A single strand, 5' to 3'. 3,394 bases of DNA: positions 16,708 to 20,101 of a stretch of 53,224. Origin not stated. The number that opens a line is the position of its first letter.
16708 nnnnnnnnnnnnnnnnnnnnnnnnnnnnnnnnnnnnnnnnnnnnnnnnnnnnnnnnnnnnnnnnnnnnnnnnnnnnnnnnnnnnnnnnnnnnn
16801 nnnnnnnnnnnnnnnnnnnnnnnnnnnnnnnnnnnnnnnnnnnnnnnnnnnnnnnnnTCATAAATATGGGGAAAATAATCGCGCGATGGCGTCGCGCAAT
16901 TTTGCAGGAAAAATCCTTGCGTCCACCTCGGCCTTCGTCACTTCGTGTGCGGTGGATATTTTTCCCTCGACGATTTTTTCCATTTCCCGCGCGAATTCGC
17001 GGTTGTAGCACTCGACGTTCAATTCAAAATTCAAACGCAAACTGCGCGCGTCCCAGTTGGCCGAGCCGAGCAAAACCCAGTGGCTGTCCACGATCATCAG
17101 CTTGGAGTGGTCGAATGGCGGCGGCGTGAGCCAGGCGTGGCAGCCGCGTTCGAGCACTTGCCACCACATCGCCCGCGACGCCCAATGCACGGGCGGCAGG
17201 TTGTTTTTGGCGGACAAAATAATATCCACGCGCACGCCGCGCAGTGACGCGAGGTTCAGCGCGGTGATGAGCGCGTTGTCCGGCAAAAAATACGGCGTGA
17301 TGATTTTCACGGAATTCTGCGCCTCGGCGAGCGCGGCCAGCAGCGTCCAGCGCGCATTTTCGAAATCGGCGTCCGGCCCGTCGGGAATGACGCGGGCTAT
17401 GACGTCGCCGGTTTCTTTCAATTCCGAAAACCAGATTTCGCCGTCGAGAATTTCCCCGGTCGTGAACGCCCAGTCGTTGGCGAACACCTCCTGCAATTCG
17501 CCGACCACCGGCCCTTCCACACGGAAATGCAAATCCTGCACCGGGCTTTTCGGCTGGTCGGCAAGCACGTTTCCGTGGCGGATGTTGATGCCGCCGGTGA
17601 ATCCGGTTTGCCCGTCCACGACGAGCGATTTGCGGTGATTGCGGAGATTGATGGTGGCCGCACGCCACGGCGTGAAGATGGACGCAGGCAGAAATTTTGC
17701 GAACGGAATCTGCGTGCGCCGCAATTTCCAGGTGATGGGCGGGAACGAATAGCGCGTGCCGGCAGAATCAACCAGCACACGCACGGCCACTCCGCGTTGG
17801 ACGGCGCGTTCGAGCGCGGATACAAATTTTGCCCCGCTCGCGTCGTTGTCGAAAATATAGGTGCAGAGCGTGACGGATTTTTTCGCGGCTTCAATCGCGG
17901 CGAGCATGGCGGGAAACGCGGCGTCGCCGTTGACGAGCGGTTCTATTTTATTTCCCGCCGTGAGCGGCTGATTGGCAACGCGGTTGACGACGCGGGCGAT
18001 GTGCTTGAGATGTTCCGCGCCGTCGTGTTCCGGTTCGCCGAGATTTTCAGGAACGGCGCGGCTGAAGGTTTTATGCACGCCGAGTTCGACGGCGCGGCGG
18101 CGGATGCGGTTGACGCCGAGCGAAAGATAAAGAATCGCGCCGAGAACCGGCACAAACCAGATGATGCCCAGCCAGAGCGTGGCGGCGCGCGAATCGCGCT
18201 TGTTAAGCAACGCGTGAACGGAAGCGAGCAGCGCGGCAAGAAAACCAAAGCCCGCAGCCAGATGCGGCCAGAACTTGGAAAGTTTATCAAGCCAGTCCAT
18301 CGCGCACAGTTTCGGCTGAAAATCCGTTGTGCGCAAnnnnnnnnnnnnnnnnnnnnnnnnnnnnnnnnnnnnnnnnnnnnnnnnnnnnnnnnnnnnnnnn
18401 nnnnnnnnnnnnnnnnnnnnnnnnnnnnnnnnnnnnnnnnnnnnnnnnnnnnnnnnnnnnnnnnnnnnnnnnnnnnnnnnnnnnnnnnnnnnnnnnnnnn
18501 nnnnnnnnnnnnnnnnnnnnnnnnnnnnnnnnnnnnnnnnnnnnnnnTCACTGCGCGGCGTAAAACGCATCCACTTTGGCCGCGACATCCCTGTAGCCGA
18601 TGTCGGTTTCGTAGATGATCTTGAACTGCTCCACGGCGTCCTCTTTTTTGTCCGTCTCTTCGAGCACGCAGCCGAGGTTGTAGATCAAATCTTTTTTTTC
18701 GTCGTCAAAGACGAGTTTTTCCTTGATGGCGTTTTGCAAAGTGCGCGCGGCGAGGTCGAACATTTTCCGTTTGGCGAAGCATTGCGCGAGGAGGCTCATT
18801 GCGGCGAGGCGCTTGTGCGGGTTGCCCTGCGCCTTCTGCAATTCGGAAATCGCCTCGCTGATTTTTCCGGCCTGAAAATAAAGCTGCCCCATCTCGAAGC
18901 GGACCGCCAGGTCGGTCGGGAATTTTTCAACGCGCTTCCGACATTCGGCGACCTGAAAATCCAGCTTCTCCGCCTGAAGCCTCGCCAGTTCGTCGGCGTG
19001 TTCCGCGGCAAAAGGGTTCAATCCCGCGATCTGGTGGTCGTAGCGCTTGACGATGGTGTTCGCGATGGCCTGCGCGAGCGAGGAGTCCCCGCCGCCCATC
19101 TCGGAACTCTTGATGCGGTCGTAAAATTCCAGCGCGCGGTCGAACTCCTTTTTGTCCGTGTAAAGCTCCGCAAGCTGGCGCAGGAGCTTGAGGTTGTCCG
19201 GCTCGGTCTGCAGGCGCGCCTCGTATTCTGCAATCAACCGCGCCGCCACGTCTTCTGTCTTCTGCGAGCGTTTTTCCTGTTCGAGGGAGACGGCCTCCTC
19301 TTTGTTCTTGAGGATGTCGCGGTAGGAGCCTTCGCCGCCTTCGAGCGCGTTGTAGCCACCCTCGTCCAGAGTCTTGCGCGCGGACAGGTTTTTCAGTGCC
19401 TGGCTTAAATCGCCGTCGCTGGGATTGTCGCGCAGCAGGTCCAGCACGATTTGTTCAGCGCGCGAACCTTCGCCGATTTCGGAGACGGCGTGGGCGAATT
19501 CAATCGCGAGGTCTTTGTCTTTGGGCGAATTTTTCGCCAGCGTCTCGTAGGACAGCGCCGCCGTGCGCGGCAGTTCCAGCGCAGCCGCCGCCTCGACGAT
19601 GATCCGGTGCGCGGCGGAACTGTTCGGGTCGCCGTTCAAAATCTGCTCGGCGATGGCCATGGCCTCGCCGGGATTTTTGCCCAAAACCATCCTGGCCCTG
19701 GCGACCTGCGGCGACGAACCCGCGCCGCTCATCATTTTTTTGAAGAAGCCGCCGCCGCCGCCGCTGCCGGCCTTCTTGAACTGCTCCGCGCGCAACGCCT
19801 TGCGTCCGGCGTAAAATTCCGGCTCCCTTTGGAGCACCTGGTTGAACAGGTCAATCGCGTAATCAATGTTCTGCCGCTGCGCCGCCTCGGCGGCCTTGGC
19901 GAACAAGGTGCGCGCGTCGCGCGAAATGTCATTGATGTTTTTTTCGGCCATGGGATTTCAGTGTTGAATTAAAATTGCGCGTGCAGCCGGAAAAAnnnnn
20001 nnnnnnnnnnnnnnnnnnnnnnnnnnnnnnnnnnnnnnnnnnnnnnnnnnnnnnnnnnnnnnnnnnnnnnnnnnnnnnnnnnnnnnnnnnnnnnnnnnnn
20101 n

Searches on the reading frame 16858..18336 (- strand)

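Call 26: search_protein_families(library=pfam, proteins=[window:16858-18336:-], max_evalue=0.01)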
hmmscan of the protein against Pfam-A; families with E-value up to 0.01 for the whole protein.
window:16858-18336:- (492 aa): 5 families
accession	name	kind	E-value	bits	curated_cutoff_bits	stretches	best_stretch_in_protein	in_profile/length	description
PF13091.12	PLDc_2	-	9.1e-46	155.4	27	2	332-457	1-129/132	PLD-like domain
PF00614.28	PLDc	-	3.9e-12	46.1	21.9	2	409-432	5-28/28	Phospholipase D Active site motif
PF13396.11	PLDc_N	-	6.3e-08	32.9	23.3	1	34-74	2-41/42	Phospholipase_D-nuclease N-terminal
PF13090.12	PP_kinase_C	-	0.00054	19.9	25.8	0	350-378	37-65/172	Polyphosphate kinase C-terminal domain 2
PF11495.14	Regulator_TrmB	-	0.0091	15.7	22.2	0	334-426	17-97/233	Archaeal transcriptional regulator TrmB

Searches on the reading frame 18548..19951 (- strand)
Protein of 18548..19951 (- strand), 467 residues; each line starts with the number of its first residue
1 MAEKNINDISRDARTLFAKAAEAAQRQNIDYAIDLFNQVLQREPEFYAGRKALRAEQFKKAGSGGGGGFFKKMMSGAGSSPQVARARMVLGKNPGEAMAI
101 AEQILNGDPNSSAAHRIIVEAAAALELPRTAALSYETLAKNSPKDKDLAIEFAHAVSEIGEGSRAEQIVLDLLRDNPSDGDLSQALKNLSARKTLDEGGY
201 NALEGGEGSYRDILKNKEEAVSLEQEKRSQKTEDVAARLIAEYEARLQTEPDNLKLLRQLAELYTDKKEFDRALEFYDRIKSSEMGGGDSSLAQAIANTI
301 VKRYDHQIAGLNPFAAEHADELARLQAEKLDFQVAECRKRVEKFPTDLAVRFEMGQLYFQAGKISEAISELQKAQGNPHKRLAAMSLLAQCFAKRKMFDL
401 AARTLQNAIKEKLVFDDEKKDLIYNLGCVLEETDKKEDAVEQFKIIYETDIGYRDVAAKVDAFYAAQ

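Call 26: search_protein_families(library=pfam, proteins=[window:18548-19951:-], max_evalue=0.01)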
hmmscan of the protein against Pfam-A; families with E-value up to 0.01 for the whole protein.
window:18548-19951:- (467 aa): 19 families
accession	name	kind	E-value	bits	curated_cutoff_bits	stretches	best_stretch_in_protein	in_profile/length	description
PF14559.12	TPR_19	-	4e-19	69.1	25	4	359-410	2-53/68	Tetratricopeptide repeat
PF07719.23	TPR_2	-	1.3e-11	44.1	27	0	352-374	5-27/34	Tetratricopeptide repeat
PF00515.34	TPR_1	-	1.5e-11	44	27.8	0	13-46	1-34/34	Tetratricopeptide repeat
PF14561.12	TPR_20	-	2.1e-11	44.4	25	0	333-371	7-45/90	Tetratricopeptide repeat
PF13174.12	TPR_6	-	1.6e-08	35.1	26.3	0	384-411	2-29/33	Tetratricopeptide repeat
PF13428.12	TPR_14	-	2.1e-07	31.4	23.5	0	350-389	3-42/44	Tetratricopeptide repeat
PF12895.13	ANAPC3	-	2.1e-06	28.4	27.2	1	346-407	21-81/82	Anaphase-promoting complex, cyclosome, subunit 3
PF13431.12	TPR_17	-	2.9e-06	27.6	24.4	0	341-368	6-33/34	Tetratricopeptide repeat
PF25062.1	ARM_TT21_N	-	6.5e-06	26.5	40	1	337-443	17-123/222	Tetratricopeptide repeat protein 21 N-terminal ARM repeat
PF13176.12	TPR_7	-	1.5e-05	25.1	27.9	0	257-279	2-24/36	Tetratricopeptide repeat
PF20225.4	DUF6584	-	2.1e-05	25.1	27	0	341-367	30-56/171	Family of unknown function (DUF6584)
PF13424.12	TPR_12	-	2.3e-05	25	30.1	0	351-409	13-72/77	Tetratricopeptide repeat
PF13432.12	TPR_16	-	3e-05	24.8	32.7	1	353-409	2-57/65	Tetratricopeptide repeat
PF13181.12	TPR_8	-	5.8e-05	23.4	25.7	0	351-374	4-27/34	Tetratricopeptide repeat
PF25058.1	ARM_TT21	-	5.9e-05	23.5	27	0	4-52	85-133/155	Tetratricopeptide repeat protein 21 ARM repeat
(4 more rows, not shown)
